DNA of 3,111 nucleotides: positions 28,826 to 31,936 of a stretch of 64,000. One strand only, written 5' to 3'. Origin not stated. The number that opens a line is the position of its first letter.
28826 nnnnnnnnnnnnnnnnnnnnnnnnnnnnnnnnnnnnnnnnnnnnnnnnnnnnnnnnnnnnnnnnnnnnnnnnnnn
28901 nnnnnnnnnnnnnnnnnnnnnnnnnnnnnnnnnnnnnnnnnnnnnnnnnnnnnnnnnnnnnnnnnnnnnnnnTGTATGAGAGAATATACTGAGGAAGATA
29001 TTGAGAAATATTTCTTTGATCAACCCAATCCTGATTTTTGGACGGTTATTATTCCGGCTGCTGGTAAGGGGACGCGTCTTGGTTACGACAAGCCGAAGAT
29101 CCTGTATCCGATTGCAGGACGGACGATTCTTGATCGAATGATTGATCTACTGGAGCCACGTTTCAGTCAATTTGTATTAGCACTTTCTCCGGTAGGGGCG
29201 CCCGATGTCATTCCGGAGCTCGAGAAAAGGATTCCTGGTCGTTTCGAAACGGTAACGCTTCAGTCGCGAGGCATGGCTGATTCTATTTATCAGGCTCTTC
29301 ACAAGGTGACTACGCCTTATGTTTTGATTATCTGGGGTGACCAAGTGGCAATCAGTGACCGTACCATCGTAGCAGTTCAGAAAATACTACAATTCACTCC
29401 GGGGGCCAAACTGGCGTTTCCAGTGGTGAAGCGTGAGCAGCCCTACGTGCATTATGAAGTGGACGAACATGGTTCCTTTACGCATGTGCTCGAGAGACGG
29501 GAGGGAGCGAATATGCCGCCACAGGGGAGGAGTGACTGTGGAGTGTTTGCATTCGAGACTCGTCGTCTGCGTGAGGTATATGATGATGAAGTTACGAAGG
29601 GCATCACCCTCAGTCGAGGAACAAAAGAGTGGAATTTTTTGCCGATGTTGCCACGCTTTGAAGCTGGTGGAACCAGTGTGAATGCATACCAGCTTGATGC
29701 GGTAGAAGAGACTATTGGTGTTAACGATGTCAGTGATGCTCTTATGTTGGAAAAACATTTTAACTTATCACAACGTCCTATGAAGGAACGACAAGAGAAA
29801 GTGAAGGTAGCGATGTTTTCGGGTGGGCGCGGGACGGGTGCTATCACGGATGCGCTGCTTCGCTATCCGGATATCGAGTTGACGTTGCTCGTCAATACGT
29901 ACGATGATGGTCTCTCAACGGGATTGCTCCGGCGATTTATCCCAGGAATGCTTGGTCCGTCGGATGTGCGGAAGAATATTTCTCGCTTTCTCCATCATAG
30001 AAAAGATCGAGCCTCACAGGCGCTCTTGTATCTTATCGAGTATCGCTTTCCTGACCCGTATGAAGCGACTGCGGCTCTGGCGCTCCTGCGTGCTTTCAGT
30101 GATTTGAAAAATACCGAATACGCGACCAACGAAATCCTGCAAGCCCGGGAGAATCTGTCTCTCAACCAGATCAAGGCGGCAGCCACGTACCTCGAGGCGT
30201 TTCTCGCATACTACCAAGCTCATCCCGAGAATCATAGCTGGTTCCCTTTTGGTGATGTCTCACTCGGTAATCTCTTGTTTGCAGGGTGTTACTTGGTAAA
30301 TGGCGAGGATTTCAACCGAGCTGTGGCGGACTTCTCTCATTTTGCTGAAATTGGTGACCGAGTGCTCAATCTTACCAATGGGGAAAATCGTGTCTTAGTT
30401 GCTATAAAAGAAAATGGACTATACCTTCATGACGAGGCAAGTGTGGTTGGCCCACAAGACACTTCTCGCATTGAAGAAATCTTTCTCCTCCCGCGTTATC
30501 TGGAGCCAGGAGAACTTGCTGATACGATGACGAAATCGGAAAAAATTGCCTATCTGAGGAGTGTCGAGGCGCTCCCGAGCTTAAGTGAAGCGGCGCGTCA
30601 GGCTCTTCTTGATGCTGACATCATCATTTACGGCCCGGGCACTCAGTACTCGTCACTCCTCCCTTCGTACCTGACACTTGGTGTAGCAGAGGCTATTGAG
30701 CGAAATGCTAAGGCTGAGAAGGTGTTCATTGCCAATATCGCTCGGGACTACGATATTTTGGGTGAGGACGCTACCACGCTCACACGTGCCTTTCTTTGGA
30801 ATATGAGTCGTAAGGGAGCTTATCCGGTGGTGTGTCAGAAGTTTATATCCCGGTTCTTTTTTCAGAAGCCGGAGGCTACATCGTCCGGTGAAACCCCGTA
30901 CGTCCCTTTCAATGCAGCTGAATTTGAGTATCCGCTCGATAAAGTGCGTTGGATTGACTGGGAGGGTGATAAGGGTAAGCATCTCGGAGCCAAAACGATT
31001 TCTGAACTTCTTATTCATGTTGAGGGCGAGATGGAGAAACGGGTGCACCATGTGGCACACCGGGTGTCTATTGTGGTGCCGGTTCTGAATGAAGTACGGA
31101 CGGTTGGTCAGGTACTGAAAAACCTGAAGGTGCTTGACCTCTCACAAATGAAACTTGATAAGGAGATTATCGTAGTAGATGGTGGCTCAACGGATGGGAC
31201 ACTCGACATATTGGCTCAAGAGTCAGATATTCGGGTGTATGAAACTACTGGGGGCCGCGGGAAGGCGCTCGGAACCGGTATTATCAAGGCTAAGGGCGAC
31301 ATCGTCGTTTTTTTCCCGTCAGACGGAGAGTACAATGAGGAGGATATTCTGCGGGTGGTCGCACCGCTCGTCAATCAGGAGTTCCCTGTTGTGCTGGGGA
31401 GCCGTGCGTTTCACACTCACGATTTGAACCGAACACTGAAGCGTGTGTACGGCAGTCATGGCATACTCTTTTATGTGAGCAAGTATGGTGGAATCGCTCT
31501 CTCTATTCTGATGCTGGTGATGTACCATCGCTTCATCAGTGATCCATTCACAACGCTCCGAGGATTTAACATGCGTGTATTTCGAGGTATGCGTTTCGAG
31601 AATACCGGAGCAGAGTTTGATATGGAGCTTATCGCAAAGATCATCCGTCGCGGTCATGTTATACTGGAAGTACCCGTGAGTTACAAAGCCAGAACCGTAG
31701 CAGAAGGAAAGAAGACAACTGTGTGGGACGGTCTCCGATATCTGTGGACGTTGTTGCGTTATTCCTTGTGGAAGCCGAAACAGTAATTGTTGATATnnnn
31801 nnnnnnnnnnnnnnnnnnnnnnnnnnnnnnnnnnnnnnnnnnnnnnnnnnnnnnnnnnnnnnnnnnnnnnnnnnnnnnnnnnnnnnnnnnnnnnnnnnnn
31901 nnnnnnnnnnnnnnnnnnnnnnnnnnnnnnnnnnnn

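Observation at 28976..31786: Unprecedented tri-domain fusion of nucleotidyltransferase, CofD/YvcK-like and GT2 domains inside a glycan locus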

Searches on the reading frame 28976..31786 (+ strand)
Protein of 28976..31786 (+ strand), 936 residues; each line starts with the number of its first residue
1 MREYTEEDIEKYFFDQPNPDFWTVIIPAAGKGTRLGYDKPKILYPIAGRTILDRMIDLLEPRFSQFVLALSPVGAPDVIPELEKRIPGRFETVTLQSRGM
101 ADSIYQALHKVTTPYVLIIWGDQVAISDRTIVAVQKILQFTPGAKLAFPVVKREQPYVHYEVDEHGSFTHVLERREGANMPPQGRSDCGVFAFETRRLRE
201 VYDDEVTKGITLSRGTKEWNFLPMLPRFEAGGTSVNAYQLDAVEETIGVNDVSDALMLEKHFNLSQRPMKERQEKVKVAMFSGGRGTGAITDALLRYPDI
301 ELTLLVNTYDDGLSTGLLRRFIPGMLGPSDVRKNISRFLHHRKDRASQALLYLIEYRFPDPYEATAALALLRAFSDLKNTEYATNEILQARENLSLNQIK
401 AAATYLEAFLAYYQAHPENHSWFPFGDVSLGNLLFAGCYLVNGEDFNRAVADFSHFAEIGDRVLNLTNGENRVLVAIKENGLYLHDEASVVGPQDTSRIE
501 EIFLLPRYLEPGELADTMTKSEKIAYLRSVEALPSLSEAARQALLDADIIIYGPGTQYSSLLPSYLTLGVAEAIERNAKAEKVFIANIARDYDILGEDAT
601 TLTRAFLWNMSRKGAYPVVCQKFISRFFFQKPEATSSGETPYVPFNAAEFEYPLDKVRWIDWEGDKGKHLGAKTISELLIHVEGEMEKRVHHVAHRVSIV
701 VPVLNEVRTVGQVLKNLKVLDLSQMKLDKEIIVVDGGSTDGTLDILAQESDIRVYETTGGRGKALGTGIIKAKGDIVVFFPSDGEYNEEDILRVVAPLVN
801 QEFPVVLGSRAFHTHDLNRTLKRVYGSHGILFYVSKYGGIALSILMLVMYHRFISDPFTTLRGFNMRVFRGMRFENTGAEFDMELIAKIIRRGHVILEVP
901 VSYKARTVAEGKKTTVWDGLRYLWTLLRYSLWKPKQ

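Call 3: search_protein_families(library=pfam, proteins=[window:28976-31786:+], max_evalue=1)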
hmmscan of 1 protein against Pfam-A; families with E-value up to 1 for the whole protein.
window:28976-31786:+ (936 aa): 7 families
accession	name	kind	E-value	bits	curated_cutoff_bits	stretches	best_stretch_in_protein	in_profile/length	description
PF01933.23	CofD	-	4e-28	98.9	30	1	278-590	1-218/290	2-phospho-L-lactate transferase CofD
PF00535.33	Glycos_transf_2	-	1.2e-21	77.8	23.3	1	698-822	1-127/168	Glycosyl transferase family 2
PF12804.13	NTP_transf_3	-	2.5e-14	54.2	27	1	24-160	1-133/160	MobA-like NTP transferase domain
PF01128.25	IspD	-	3.5e-09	37.2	27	1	23-150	2-130/221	2-C-methyl-D-erythritol 4-phosphate cytidylyltransferase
PF13641.12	Glyco_tranf_2_3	-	7.8e-06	26.5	27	1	695-802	1-114/230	Glycosyltransferase like family 2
PF13704.12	Glyco_tranf_2_4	-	0.00086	20.2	27.5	1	729-761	20-52/98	Glycosyl transferase family 2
PF10111.15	Glyco_tranf_2_2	-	0.14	12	27.3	1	722-792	23-99/276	Glycosyltransferase like family 2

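Call 4: search_protein_families(library=ncbifam, proteins=[window:28976-31786:+], max_evalue=1)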
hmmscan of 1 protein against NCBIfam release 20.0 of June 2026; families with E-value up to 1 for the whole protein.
window:28976-31786:+ (936 aa): 46 families (the best 25 are shown)
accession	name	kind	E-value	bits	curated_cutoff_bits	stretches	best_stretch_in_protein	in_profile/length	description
TIGR04182.1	glyco_TIGR04182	equivalog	2.3e-27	96.1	325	1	697-930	2-218/293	S-layer glycoprotein N-glycosyltransferase AglJ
TIGR01826.1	CofD_related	subfamily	4.3e-23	82.2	196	3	534-591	161-216/310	uridine diphosphate-N-acetylglucosamine-binding protein YvcK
TIGR04357.1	CofD_rel_GAK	hypoth_equivalog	1.4e-21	77.3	340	1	277-631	3-322/368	GAK system CofD-like protein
TIGR04283.1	glyco_like_mftF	equivalog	8.1e-17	61.5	182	1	697-795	1-93/221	TIGR04283 family arsenosugar biosynthesis glycosyltransferase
NF010496.0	PRK13915.1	equivalog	6.5e-15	55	262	1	693-801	29-145/307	glucosyl-3-phosphoglycerate synthase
TIGR01173.1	glmU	equivalog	2e-14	53.3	366.85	1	23-266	2-240/452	bifunctional UDP-N-acetylglucosamine diphosphorylase/glucosamine-1-phosphate N-acetyltransferase GlmU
NF010933.0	PRK14353.1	equivalog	1.6e-11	43.5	505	1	23-262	7-242/453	bifunctional UDP-N-acetylglucosamine diphosphorylase/glucosamine-1-phosphate N-acetyltransferase GlmU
NF010936.0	PRK14356.1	equivalog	1.8e-11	43.6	666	1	24-255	8-236/456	bifunctional UDP-N-acetylglucosamine diphosphorylase/glucosamine-1-phosphate N-acetyltransferase GlmU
NF010934.1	PRK14354.1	equivalog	2.5e-11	42.8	450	1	24-254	2-228/447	bifunctional UDP-N-acetylglucosamine diphosphorylase/glucosamine-1-phosphate N-acetyltransferase GlmU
NF041391.1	DPhHxTase_Halo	equivalog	3.1e-11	42.7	375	1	705-907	5-187/213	dolichyl-phosphate hexose transferase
NF058614.1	PPMAGASynPpgS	equivalog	5.2e-10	39.1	370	1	697-907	2-200/226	polyprenyl-phospho-N-acetylgalactosaminyl synthase PpgS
NF010932.0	PRK14352.1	equivalog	1.7e-08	33.6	611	1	23-254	8-239/488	bifunctional UDP-N-acetylglucosamine diphosphorylase/glucosamine-1-phosphate N-acetyltransferase GlmU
TIGR03310.1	matur_MocA_YgfJ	equivalog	3.3e-08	33.7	186.45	1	24-137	2-114/188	molybdenum cofactor cytidylyltransferase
NF007986.1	PRK10714.1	equivalog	3.8e-08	32.7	529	1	694-817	5-133/316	undecaprenyl-phosphate 4-deoxy-4-formamido-L-arabinose transferase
TIGR00453.1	ispD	equivalog_domain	4.9e-08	32.7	181.3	1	24-150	2-130/219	2-C-methyl-D-erythritol 4-phosphate cytidylyltransferase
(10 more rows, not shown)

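Call 7: find_homologous_proteins(query=window:28976-31783:+, max_evalue=0.00001)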
Query window:28976-31783:+ (936 aa): 877 proteins with E <= 0.00001 among 8000 candidates; the best 120 are listed.
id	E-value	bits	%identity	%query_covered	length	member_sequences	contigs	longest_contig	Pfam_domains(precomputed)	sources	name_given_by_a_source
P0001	0.0e+0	1979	92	100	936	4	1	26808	PF13641.13,PF01128.26,PF00535.33,PF12804.14,PF01933.24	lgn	-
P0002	0.0e+0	1949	91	100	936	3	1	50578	PF13641.13,PF01128.26,PF00535.33,PF12804.14,PF01933.24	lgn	-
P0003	0.0e+0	1833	85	100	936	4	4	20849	PF01128.26,PF00535.33,PF12804.14,PF01933.24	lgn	-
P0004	0.0e+0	1709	79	100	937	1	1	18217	PF13641.13,PF01128.26,PF00535.33,PF12804.14,PF01933.24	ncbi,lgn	-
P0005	0.0e+0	1669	76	100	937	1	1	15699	PF01128.26,PF00535.33,PF12804.14,PF01933.24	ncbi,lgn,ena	-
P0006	0.0e+0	1637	76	100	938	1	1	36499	PF13641.13,PF01128.26,PF00535.33,PF12804.14,PF01933.24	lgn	-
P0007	0.0e+0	1374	65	100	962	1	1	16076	PF13641.13,PF01128.26,PF00535.33,PF12804.14,PF01933.24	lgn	-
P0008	0.0e+0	1353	64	100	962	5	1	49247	PF13641.13,PF01128.26,PF00535.33,PF12804.14,PF01933.24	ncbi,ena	-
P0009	0.0e+0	1340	64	100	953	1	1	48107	PF01128.26,PF00535.33,PF12804.14,PF01933.24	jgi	jgi:2-phospho-L-lactate transferase/gluconeogenesis factor (CofD/UPF0052 family)/glycosyltransferase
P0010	0.0e+0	1330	64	100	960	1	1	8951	PF13641.13,PF01128.26,PF00535.33,PF12804.14,PF01933.24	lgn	-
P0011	0.0e+0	1324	63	100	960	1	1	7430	PF13641.13,PF01128.26,PF00535.33,PF12804.14,PF01933.24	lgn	-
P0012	0.0e+0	1323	63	100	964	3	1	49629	PF13641.13,PF01128.26,PF00535.33,PF12804.14,PF01933.24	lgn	-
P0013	0.0e+0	1319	63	100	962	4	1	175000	PF13641.13,PF01128.26,PF00535.33,PF12804.14,PF01933.24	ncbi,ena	-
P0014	0.0e+0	1297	62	100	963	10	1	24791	PF01128.26,PF00535.33,PF12804.14,PF01933.24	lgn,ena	-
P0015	0.0e+0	1269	60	100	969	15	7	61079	PF13641.13,PF01128.26,PF00535.33,PF12804.14,PF01933.24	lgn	-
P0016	0.0e+0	1265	61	100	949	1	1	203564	PF00483.30,PF01128.26,PF00535.33,PF12804.14,PF01933.24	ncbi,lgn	-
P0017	0.0e+0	1257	60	100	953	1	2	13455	PF00483.30,PF01128.26,PF00535.33,PF12804.14,PF01933.24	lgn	-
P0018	0.0e+0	1229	60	100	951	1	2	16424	PF01128.26,PF00535.33,PF12804.14,PF01933.24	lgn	-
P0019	0.0e+0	1204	59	100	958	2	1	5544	PF13641.13,PF01128.26,PF00535.33,PF12804.14,PF01933.24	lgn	-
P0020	0.0e+0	1191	57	99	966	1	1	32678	PF00483.30,PF01128.26,PF00535.33,PF12804.14,PF01933.24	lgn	-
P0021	0.0e+0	1189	58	100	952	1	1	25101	PF13641.13,PF00535.33,PF12804.14,PF01933.24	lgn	-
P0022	0.0e+0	1188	57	100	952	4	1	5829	PF13641.13,PF01128.26,PF00535.33,PF12804.14,PF01933.24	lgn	-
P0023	0.0e+0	1176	57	100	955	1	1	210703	PF13641.13,PF01128.26,PF00535.33,PF12804.14,PF01933.24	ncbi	-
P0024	0.0e+0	1172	58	100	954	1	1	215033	PF00483.30,PF13641.13,PF01128.26,PF00535.33,PF12804.14,PF01933.24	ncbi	-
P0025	0.0e+0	1045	69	71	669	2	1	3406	PF00535.33,PF01933.24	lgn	-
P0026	4.1e-290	983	66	71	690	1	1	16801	PF13641.13,PF00535.33,PF01933.24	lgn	-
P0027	1.6e-288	978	66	71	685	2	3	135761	PF00535.33,PF01933.24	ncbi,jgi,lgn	jgi:2-phospho-L-lactate transferase/gluconeogenesis factor (CofD/UPF0052 family)/glycosyltransferase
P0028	2.5e-288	977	66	71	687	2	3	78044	PF00535.33,PF01933.24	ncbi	ncbi:MAG: 2-phospho-L-lactate transferase CofD family protein [Patescibacteria group bacterium]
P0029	2.3e-283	961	65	71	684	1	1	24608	PF00535.33,PF01933.24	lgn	-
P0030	4.6e-280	950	63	71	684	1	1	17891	PF00535.33,PF01933.24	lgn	-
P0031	1.4e-279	948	64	71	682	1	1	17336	PF00535.33,PF01933.24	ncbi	-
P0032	5.5e-279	946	63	71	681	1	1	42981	PF00535.33,PF01933.24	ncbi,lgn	-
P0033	2.9e-273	927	63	70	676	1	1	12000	PF00535.33,PF01933.24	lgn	-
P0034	4.2e-272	924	61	71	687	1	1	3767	PF10111.15,PF00535.33,PF01933.24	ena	-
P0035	1.8e-270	918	61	71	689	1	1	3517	PF00535.33,PF01933.24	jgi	jgi:2-phospho-L-lactate transferase/gluconeogenesis factor (CofD/UPF0052 family)/glycosyltransferase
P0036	8.0e-269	913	61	71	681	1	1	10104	PF13641.13,PF00535.33,PF01933.24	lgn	-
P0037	8.8e-259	879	60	71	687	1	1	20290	PF00535.33,PF01933.24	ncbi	-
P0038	2.0e-253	862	60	71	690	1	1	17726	PF00535.33,PF01933.24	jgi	jgi:2-phospho-L-lactate transferase/gluconeogenesis factor (CofD/UPF0052 family)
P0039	2.7e-251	855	59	70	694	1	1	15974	PF00535.33,PF01933.24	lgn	-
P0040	9.4e-251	853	59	71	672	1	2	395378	PF00535.33,PF01933.24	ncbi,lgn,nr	ncbi:MAG TPA: 2-phospho-L-lactate transferase CofD family protein [Candidatus Saccharimonadales bact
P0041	6.4e-250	850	59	71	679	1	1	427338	PF00535.33,PF01933.24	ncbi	-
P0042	2.9e-249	848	58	71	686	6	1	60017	PF00535.33,PF01933.24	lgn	-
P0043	1.3e-248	846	58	71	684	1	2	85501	PF00535.33,PF01933.24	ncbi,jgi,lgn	jgi:2-phospho-L-lactate transferase/gluconeogenesis factor (CofD/UPF0052 family)/glycosyltransferase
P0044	1.6e-248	846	58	71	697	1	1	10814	PF00535.33,PF01933.24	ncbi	-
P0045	1.3e-246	839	58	71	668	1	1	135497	PF00535.33,PF01933.24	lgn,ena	-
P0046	8.7e-246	836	57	71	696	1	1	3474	PF00535.33,PF01933.24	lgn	-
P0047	8.8e-246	836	58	71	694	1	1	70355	PF00535.33,PF01933.24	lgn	-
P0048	4.7e-245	834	57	71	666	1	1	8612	PF00535.33,PF01933.24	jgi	-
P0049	6.5e-242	824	55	71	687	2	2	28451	PF00535.33,PF01933.24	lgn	-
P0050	6.6e-242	824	57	71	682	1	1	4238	PF00535.33,PF01933.24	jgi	jgi:2-phospho-L-lactate transferase/gluconeogenesis factor (CofD/UPF0052 family)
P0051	2.1e-241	822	56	71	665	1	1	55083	PF00535.33,PF01933.24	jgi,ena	-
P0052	2.8e-241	822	56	71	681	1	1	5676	PF00535.33,PF01933.24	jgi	jgi:2-phospho-L-lactate transferase/gluconeogenesis factor (CofD/UPF0052 family)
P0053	7.8e-240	817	57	71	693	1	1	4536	PF00535.33,PF01933.24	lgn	-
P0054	1.8e-239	816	57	71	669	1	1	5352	PF00535.33,PF01933.24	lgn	-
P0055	1.0e-238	813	58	71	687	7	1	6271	PF00535.33,PF01933.24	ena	-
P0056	1.5e-237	809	56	71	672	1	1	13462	PF13641.13,PF00535.33,PF01933.24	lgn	-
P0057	6.3e-237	807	56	71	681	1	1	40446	PF00535.33,PF01933.24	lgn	-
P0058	5.6e-236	804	56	71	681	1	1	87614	PF00535.33,PF01933.24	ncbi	-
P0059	1.3e-221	757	39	99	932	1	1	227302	PF00483.30,PF01128.26,PF00535.33,PF12804.14,PF01933.24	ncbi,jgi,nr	ncbi:MAG: glycosyltransferase [Bacteriovoracaceae bacterium]|jgi:2-phospho-L-lactate transferase/glu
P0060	2.0e-217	743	41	98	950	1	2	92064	PF00483.30,PF01128.26,PF00535.33,PF12804.14,PF01933.24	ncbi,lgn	-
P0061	6.9e-213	728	41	97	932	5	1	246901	PF00483.30,PF01128.26,PF00535.33,PF12804.14,PF01933.24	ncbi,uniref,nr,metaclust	ncbi:hypothetical protein M899_1411 [Bacteriovorax sp. BSW11_IV]|uniref:glycosyltransferase n=1 Tax=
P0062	2.2e-205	703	40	97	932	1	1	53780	PF00483.30,PF01128.26,PF00535.33,PF12804.14,PF01933.24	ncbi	-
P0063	5.1e-205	702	40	98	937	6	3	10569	PF00483.30,PF10111.15,PF01128.26,PF00535.33,PF12804.14,PF01933.24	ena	-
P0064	3.2e-204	699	39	97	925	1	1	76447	PF00483.30,PF01128.26,PF00535.33,PF12804.14,PF01933.24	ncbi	-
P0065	3.5e-199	682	40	98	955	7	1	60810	PF00483.30,PF01128.26,PF00535.33,PF12804.14,PF01933.24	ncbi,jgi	jgi:2-phospho-L-lactate transferase/gluconeogenesis factor (CofD/UPF0052 family)/molybdopterin-guani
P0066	2.7e-198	679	38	96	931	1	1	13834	PF00483.30,PF01128.26,PF00535.33,PF12804.14,PF01933.24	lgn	-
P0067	2.1e-197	676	40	97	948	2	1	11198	PF00483.30,PF01128.26,PF00535.33,PF12804.14,PF01933.24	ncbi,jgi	jgi:2-phospho-L-lactate transferase/gluconeogenesis factor (CofD/UPF0052 family)/CTP:molybdopterin c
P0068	2.2e-186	640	46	71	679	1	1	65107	PF00535.33,PF01933.24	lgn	-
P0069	2.4e-184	633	48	70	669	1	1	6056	PF00535.33,PF01933.24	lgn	-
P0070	1.4e-183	631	46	71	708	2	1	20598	PF00535.33,PF01933.24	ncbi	-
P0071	4.6e-182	626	47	71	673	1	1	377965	PF00535.33,PF01933.24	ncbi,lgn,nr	ncbi:MAG: 2-phospho-L-lactate transferase CofD family protein [Candidatus Brocadiaceae bacterium]|nr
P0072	5.5e-181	622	48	70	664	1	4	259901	PF00535.33,PF01933.24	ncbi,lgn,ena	-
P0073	2.1e-180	620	43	71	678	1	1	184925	PF00535.33,PF01933.24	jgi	-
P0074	3.0e-180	620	45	70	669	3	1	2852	PF00535.33,PF01933.24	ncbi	-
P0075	4.8e-180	619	46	70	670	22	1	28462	PF00535.33,PF01933.24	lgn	-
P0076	6.2e-180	619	45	70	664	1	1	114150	PF00535.33,PF01933.24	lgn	-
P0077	1.6e-178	614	46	70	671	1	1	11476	PF10111.15,PF00535.33,PF01933.24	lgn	-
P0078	3.0e-178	613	45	70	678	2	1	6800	PF00535.33,PF01933.24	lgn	-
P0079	3.7e-178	613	45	71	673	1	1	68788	PF13641.13,PF00535.33,PF01933.24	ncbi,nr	ncbi:MAG: YvcK family protein [Magnetococcales bacterium]|nr:YvcK family protein [Magnetococcales ba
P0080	1.5e-177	611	46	69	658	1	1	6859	PF00535.33,PF01933.24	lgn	-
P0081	8.5e-175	602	47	69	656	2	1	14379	PF00535.33,PF01933.24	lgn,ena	-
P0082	1.3e-174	601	47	71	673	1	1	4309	PF00535.33,PF01933.24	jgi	jgi:2-phospho-L-lactate transferase/gluconeogenesis factor (CofD/UPF0052 family)/glycosyltransferase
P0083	1.5e-174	601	44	71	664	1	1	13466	PF00535.33,PF01933.24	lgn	-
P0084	7.0e-174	599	44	70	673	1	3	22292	PF00535.33,PF01933.24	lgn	-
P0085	9.8e-174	598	46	70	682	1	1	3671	PF00535.33,PF01933.24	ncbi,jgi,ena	jgi:2-phospho-L-lactate transferase/gluconeogenesis factor (CofD/UPF0052 family)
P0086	2.0e-173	597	46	71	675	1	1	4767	PF00535.33,PF01933.24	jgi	-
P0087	3.2e-173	596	44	71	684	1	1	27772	PF00535.33,PF01933.24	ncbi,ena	-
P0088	4.4e-173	596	45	70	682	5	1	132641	PF10111.15,PF00535.33,PF01933.24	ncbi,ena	-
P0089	5.2e-173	596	45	69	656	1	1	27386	PF00535.33,PF01933.24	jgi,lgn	-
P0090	6.1e-173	595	45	70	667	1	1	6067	PF00535.33,PF01933.24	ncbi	-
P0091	1.4e-172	594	44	71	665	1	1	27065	PF00535.33,PF01933.24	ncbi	-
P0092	8.5e-172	592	45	70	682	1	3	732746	PF10111.15,PF00535.33,PF01933.24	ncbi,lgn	-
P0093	1.4e-171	591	45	71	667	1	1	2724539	PF10111.15,PF13641.13,PF00535.33,PF01933.24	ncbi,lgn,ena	-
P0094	1.5e-171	591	45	70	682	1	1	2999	PF00535.33,PF01933.24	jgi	jgi:2-phospho-L-lactate transferase/gluconeogenesis factor (CofD/UPF0052 family)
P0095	2.4e-171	590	45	70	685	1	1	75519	PF00535.33,PF01933.24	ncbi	-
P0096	2.8e-171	590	45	70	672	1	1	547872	PF10111.15,PF00535.33,PF01933.24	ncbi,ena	-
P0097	3.3e-171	590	45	70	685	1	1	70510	PF00535.33,PF01933.24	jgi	jgi:2-phospho-L-lactate transferase/gluconeogenesis factor (CofD/UPF0052 family)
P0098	5.7e-171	589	44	70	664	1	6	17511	PF00535.33,PF01933.24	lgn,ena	-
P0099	5.9e-171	589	45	70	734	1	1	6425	PF00535.33,PF01933.24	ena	-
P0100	6.6e-171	589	45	70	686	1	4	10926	PF00535.33,PF01933.24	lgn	-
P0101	1.1e-170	588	44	71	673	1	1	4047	PF10111.15,PF00535.33,PF01933.24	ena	-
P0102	1.6e-170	587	44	70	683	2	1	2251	PF10111.15,PF00535.33,PF01933.24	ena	-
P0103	2.9e-170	587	44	71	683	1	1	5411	PF10111.15,PF00535.33,PF01933.24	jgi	jgi:2-phospho-L-lactate transferase/gluconeogenesis factor (CofD/UPF0052 family)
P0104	4.8e-170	586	44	71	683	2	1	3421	PF00535.33,PF01933.24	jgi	jgi:2-phospho-L-lactate transferase/gluconeogenesis factor (CofD/UPF0052 family)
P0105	1.0e-169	585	44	70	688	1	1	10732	PF10111.15,PF13641.13,PF00535.33,PF01933.24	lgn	-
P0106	1.6e-169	584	44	71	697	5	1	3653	PF00535.33,PF01933.24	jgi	-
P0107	1.7e-169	584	45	71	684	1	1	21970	PF13641.13,PF00535.33,PF01933.24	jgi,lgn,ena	-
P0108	1.9e-169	584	44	72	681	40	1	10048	PF10111.15,PF00535.33,PF01933.24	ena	-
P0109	2.4e-169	584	44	71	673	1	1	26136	PF00535.33,PF01933.24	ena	-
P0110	2.8e-169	583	44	72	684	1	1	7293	PF00535.33,PF01933.24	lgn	-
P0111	3.2e-169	583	44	70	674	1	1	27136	PF00535.33,PF01933.24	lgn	-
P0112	4.6e-169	583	45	70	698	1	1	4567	PF00535.33,PF01933.24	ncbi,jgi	jgi:2-phospho-L-lactate transferase/gluconeogenesis factor (CofD/UPF0052 family)/glycosyltransferase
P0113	5.9e-169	582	45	70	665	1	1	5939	PF00535.33,PF01933.24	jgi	jgi:2-phospho-L-lactate transferase/gluconeogenesis factor (CofD/UPF0052 family)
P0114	6.1e-169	582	44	70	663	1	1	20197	PF00535.33,PF01933.24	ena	-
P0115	6.9e-169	582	44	71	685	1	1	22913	PF10111.15,PF00535.33,PF01933.24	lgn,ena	-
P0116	8.1e-169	582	44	71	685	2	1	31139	PF00535.33,PF01933.24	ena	-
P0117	1.1e-168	581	45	71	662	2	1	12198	PF00535.33,PF01933.24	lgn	-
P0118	1.3e-168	581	44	70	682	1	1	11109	PF10111.15,PF00535.33,PF01933.24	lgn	-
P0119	2.1e-168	580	44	71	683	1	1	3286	PF00535.33,PF01933.24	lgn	-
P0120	2.3e-168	580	46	70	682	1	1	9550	PF10111.15,PF00535.33,PF01933.24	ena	-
